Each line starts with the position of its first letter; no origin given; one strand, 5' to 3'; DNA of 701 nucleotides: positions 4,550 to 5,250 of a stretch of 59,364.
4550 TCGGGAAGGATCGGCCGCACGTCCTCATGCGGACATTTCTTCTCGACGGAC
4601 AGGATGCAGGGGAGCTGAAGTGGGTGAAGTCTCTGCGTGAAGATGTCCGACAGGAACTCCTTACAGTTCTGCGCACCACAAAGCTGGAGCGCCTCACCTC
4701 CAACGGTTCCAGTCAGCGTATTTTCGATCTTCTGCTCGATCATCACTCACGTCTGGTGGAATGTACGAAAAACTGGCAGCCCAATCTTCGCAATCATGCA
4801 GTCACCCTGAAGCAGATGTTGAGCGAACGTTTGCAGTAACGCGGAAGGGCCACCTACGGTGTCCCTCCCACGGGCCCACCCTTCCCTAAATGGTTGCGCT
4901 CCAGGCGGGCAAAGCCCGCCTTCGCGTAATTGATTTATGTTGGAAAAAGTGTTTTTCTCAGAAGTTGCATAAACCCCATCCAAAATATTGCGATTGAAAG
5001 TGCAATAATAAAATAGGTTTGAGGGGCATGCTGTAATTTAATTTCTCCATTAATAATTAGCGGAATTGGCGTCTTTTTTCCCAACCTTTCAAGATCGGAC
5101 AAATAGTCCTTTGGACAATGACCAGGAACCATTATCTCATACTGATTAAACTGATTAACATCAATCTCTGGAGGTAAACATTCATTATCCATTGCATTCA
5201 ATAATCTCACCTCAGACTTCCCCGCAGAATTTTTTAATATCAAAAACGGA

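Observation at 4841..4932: R2: a ~92-nt structured repeat at gene 3' ends whose second hairpin shows compensatory changes between copies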

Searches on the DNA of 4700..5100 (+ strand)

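Call 10: search_rna_families(source=window, start=4700, end=5100, threshold=evalue, max_evalue=10)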
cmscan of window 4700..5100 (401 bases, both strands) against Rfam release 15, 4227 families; matches with E-value up to 10: 2.
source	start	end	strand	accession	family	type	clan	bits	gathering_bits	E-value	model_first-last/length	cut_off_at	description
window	5005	5058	-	RF01817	RsaB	Gene; sRNA;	-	17.8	55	4.5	1-60/60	no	RNA Staph. aureus A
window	4714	4803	+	RF02120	FTX_2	Gene; lncRNA;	-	15.6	48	1.4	1-97/97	no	FTX transcript, XIST regulator conserved region 2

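Call 29: build_rna_model(alignment_id=A2, structure=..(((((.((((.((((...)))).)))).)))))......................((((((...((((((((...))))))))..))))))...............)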
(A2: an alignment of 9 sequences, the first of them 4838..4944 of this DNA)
Model R1 built from alignment A2 (9 sequences, 108 columns); structure: as given.
model positions 107; base pairs 27; branch points 1; effective number of sequences 1.24; information 0.591 bits per position. Calibrated on 0.2 Mb of random sequence (short: E-values are rough).
structure used (alignment columns):
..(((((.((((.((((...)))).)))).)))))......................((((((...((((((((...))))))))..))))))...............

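Call 30: search_with_rna_model(model_id=R1, sources=[window, L001, L002, L003, L004, L005, L006, L007, L008, L009, L010, L011, L012, L013, L014, L015, L016, L017, L018, L019, L020, L021, L022, L023, L024, L025], max_evalue=10, make_alignment=true)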
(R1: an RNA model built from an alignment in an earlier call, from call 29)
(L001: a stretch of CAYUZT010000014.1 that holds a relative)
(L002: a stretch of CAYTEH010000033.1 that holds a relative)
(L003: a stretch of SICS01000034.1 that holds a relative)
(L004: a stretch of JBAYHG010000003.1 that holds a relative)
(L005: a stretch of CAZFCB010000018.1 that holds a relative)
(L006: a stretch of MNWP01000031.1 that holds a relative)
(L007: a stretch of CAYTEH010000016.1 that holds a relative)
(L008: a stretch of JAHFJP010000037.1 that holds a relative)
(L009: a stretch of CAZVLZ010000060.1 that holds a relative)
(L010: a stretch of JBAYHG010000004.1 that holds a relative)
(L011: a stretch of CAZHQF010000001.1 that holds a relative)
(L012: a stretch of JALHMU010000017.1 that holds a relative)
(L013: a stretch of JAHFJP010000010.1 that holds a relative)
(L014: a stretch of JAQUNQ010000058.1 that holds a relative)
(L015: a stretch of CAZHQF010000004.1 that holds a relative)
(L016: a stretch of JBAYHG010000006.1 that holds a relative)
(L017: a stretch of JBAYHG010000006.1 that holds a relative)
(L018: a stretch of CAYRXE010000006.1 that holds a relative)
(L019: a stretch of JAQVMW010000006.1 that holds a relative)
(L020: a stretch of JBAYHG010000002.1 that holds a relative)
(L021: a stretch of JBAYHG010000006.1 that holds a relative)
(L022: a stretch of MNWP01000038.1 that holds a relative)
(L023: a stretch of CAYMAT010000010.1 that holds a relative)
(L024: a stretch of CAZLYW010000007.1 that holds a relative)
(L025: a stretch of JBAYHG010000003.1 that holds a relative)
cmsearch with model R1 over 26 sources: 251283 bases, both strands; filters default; matches with E-value up to 10: 65.
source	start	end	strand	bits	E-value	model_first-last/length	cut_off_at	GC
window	4838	4944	+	121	9e-29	1-107/107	no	0.61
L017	5511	5617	-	118.7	3.3e-28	1-107/107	no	0.62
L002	2268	2374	-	117.9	5.3e-28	1-107/107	no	0.64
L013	5787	5893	+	117.3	7.5e-28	1-107/107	no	0.66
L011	4294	4400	+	116.6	1.2e-27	1-107/107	no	0.63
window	41418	41525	-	115.8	1.9e-27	1-107/107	no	0.6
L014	5703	5809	-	115.1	2.8e-27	1-107/107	no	0.62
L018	7336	7442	+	109.2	8.9e-26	1-107/107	no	0.57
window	19571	19678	+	109.1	9.4e-26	1-107/107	no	0.62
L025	4419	4532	+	102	6.3e-24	1-107/107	no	0.67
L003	1758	1873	+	97.2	1e-22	1-107/107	no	0.62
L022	1730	1849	-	97.1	1.1e-22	1-107/107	no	0.62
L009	172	291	-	96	2e-22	1-107/107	no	0.63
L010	5059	5178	+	95.4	2.9e-22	1-107/107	no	0.6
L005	7060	7175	-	95.1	3.7e-22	1-107/107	no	0.68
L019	6596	6704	+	94.6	4.8e-22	1-107/107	no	0.61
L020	3731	3845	-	93.6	8.4e-22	1-107/107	no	0.66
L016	2326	2440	-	90.9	4.1e-21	1-107/107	no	0.64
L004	4585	4699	+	89.8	7.8e-21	1-107/107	no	0.67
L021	119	233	-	86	7.6e-20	1-107/107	no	0.67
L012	3451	3571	+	85.4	1.1e-19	1-107/107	no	0.63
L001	1435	1548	+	79.4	3.6e-18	1-107/107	no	0.67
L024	4613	4751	+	79.4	3.7e-18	1-107/107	no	0.66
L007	2696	2809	+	79.2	4.1e-18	1-107/107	no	0.65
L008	4691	4804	-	78.9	4.8e-18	1-107/107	no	0.62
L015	6082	6196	-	78.1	7.9e-18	1-107/107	no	0.61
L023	7813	7949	-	74.2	7.5e-17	1-107/107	no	0.59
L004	7829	7924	-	62.8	6.2e-14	1-107/107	no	0.7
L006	5013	5164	+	62.3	8.3e-14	1-107/107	no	0.64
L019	7947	8000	-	40.1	3.9e-08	54-107/107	5'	0.57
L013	5741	5823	-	30.1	1.4e-05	1-107/107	no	0.58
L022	1813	1914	+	28.4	3.7e-05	1-107/107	no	0.53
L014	5773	5841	+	27.6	6e-05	1-107/107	no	0.58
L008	4768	4828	+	27.5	6.4e-05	1-107/107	no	0.56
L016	2404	2460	+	26.7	9.8e-05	1-107/107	no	0.54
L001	1421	1471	-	26.1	0.00015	1-107/107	no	0.55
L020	3809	3868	+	25.5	0.00021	1-107/107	no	0.6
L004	4535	4621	-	25.1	0.00026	1-107/107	no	0.63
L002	2338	2421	+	25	0.00028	1-107/107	no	0.6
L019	6582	6632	-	24.9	0.0003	1-107/107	no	0.59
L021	197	277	+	24.8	0.0003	1-107/107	no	0.58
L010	5045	5095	-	24.5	0.00036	1-107/107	no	0.59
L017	5581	5655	+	23.9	0.00053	1-107/107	no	0.48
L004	7888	7975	+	23.8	0.00055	1-107/107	no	0.56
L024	4591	4649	-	23.5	0.00066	1-107/107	no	0.61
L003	1728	1794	-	23.4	0.00071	1-107/107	no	0.67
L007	2677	2732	-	23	0.00085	1-107/107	no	0.62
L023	7913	7963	+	22.8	0.001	1-107/107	no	0.63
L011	4268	4330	-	22.6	0.0011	1-107/107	no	0.65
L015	6160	6221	+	22.3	0.0013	1-107/107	no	0.61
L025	4375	4455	-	21.7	0.0019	1-107/107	no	0.56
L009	257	289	+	20.4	0.0041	3-35/107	no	0.73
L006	5016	5046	-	19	0.0093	4-34/107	no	0.68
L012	3420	3488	-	18.7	0.011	1-107/107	no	0.58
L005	7139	7190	+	18.6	0.012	1-107/107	no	0.63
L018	7315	7372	-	16.1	0.05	1-107/107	no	0.6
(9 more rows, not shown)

Alignment A3: 65 matches aligned to the model, 221 columns, each read 5' to 3' on its own strand. Consensus structure (alignment columns), stored with it:
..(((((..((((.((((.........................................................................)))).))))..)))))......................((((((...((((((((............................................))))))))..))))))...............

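Call 32: search_with_rna_model(model_id=R1, source=window, max_evalue=0.000001, show_alignments=6)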
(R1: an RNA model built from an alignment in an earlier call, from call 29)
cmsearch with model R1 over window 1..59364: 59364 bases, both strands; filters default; matches with E-value up to 0.000001: 5.
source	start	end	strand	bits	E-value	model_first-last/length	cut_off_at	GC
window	4838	4944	+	121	2.1e-29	1-107/107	no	0.61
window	41418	41525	-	115.8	4.5e-28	1-107/107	no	0.6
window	19571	19678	+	109.1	2.2e-26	1-107/107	no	0.62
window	37839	37945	-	71.2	1e-16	1-107/107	no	0.5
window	13883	13996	+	39.6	1.2e-08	1-107/107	no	0.58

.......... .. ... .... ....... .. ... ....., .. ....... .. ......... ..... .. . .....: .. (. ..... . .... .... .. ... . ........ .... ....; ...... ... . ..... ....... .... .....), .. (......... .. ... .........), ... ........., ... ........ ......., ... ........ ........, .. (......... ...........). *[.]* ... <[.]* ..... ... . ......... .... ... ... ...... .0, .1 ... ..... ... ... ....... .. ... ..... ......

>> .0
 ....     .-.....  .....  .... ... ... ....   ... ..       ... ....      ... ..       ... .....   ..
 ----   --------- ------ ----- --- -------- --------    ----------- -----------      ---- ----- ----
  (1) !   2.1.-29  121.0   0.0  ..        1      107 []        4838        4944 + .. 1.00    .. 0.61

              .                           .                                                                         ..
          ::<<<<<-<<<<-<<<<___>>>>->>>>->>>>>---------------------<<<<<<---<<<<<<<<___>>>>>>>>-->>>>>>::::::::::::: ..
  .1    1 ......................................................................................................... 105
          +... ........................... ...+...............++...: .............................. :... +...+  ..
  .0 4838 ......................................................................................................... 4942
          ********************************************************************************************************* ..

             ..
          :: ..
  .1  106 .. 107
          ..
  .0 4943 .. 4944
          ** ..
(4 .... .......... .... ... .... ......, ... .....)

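Call 39: search_with_rna_model(model_id=R1, sources=[L026, L027, L028], max_evalue=0.001)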
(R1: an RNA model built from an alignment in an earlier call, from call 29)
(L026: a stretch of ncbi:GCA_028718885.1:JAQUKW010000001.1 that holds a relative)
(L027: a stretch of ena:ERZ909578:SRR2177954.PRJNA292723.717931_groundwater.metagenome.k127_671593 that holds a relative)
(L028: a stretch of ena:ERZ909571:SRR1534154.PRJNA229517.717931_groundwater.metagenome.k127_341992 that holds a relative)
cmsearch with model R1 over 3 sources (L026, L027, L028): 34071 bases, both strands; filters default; matches with E-value up to 0.001: 0.
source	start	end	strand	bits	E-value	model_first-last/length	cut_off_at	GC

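Call 52: search_with_rna_model(model_id=R1, sources=[window, L001, L002, L003, L004, L005, L006, L007, L008, L009, L010, L011, L012, L013, L014, L015, L016, L017, L018, L019, L020, L021, L022, L023, L024, L025], max_evalue=1e-12, make_alignment=true)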
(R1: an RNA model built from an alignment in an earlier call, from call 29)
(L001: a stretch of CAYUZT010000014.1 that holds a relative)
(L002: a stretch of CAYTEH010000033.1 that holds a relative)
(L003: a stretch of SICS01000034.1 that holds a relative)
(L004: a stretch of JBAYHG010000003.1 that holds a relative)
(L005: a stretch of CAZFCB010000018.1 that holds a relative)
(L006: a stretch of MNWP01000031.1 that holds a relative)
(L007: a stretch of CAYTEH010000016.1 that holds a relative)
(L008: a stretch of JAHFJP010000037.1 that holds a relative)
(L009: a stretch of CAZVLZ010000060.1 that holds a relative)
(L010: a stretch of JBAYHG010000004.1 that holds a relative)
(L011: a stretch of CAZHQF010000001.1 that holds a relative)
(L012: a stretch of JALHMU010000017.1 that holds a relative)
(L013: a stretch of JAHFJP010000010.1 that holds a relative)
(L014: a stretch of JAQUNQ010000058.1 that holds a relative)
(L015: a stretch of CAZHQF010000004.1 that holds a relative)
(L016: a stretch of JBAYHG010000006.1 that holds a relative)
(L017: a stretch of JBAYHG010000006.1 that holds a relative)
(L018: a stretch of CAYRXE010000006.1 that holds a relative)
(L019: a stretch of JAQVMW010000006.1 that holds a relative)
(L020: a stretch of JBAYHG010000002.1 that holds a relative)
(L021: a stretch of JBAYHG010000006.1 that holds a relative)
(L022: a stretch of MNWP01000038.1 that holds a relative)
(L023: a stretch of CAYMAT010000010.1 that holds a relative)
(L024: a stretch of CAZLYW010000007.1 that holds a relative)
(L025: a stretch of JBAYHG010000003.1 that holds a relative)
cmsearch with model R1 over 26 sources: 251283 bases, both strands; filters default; matches with E-value up to 1e-12: 30.
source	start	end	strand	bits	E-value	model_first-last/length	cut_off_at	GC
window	4838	4944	+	121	9e-29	1-107/107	no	0.61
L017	5511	5617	-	118.7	3.3e-28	1-107/107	no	0.62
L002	2268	2374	-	117.9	5.3e-28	1-107/107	no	0.64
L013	5787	5893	+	117.3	7.5e-28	1-107/107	no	0.66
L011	4294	4400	+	116.6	1.2e-27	1-107/107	no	0.63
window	41418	41525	-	115.8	1.9e-27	1-107/107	no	0.6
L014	5703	5809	-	115.1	2.8e-27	1-107/107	no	0.62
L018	7336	7442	+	109.2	8.9e-26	1-107/107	no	0.57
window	19571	19678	+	109.1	9.4e-26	1-107/107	no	0.62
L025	4419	4532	+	102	6.3e-24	1-107/107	no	0.67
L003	1758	1873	+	97.2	1e-22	1-107/107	no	0.62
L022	1730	1849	-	97.1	1.1e-22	1-107/107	no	0.62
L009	172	291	-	96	2e-22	1-107/107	no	0.63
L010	5059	5178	+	95.4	2.9e-22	1-107/107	no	0.6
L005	7060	7175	-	95.1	3.7e-22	1-107/107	no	0.68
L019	6596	6704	+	94.6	4.8e-22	1-107/107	no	0.61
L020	3731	3845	-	93.6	8.4e-22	1-107/107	no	0.66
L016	2326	2440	-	90.9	4.1e-21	1-107/107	no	0.64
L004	4585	4699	+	89.8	7.8e-21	1-107/107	no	0.67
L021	119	233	-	86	7.6e-20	1-107/107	no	0.67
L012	3451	3571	+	85.4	1.1e-19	1-107/107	no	0.63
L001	1435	1548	+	79.4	3.6e-18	1-107/107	no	0.67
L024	4613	4751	+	79.4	3.7e-18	1-107/107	no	0.66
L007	2696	2809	+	79.2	4.1e-18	1-107/107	no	0.65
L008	4691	4804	-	78.9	4.8e-18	1-107/107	no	0.62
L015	6082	6196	-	78.1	7.9e-18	1-107/107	no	0.61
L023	7813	7949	-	74.2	7.5e-17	1-107/107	no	0.59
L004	7829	7924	-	62.8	6.2e-14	1-107/107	no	0.7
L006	5013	5164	+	62.3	8.3e-14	1-107/107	no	0.64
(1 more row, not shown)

Alignment A4: 30 matches aligned to the model, 220 columns, each read 5' to 3' on its own strand. Consensus structure (alignment columns), stored with it:
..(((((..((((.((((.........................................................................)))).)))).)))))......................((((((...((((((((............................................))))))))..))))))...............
